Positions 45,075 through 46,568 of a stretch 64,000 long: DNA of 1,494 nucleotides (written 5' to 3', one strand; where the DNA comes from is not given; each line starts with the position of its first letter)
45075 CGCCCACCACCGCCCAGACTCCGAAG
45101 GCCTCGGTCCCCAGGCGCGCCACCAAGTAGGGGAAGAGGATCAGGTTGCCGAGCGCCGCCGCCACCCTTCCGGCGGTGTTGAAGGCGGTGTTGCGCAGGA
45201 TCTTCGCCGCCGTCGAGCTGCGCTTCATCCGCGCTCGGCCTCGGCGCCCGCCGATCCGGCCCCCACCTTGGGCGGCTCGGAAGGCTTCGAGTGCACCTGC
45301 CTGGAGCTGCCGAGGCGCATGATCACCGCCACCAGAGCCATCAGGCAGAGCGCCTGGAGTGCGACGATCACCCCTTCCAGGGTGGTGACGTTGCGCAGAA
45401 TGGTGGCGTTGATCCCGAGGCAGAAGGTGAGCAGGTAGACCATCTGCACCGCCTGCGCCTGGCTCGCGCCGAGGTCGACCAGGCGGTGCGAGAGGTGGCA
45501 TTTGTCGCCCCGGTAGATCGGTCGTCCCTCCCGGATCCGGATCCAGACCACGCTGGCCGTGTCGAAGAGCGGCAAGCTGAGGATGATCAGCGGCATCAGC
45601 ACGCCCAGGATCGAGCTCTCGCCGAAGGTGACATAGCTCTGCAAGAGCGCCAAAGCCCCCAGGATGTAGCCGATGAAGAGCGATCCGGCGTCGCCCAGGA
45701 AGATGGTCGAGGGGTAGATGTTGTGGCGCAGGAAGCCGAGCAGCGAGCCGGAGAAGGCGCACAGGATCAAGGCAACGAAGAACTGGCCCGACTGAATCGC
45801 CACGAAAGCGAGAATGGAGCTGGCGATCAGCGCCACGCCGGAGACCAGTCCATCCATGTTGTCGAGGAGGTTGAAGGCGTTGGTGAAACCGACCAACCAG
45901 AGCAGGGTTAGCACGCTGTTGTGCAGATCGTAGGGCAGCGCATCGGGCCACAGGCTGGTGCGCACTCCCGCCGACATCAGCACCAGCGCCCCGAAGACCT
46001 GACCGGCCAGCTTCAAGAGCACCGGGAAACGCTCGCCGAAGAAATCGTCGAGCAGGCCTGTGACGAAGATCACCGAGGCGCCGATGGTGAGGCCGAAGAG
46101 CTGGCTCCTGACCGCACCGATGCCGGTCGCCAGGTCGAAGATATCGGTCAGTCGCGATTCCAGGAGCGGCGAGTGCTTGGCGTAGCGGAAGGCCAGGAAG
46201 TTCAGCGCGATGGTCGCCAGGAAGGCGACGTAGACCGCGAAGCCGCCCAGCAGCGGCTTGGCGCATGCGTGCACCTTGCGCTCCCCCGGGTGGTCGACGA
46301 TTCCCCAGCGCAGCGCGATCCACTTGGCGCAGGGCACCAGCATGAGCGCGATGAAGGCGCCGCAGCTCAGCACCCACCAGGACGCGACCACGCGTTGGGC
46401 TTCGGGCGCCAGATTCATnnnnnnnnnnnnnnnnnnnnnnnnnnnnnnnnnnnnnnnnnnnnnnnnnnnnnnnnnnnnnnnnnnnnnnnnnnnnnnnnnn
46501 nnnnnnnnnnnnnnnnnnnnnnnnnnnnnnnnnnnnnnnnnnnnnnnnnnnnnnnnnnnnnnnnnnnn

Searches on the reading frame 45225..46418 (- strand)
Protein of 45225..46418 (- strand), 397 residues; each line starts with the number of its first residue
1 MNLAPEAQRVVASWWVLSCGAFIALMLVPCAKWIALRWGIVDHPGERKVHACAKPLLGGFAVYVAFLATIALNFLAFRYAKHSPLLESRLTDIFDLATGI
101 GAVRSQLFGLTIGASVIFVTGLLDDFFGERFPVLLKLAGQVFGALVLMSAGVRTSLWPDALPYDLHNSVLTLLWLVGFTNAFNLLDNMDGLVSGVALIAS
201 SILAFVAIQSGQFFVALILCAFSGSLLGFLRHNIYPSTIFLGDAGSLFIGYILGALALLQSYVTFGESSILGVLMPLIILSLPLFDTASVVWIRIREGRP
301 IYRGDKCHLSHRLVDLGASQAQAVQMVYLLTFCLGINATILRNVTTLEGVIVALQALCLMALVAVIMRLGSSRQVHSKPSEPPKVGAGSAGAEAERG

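Call 7: search_protein_families(library=pfam, proteins=[window:45225-46418:-], max_evalue=0.01)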
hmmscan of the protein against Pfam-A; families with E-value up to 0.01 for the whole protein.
window:45225-46418:- (397 aa): 1 family
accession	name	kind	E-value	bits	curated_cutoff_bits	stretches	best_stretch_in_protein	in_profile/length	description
PF00953.26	Glycos_transf_4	-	1e-29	104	27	1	108-259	2-158/160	Glycosyl transferase family 4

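Call 11: search_protein_families(library=ncbifam, proteins=[window:45225-46418:-], max_evalue=0.01)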
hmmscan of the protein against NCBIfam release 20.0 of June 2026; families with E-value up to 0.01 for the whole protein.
window:45225-46418:- (397 aa): 3 families
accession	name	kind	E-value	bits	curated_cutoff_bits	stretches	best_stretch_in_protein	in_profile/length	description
TIGR02380.1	ECA_wecA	exception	6.8e-29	101.1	326.05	2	112-365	72-332/346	UDP-N-acetylglucosamine--undecaprenyl-phosphate N-acetylglucosaminephosphotransferase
NF053644.1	MraY_archaea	equivalog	1.4e-17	64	450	1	136-293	153-305/340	pseudomurein biosynthesis MraY family phospho-N-acetylmuramoyl-pentapeptide-transferase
TIGR00445.1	mraY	equivalog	2.4e-14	53.6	192.05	1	166-330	136-306/321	phospho-N-acetylmuramoyl-pentapeptide-transferase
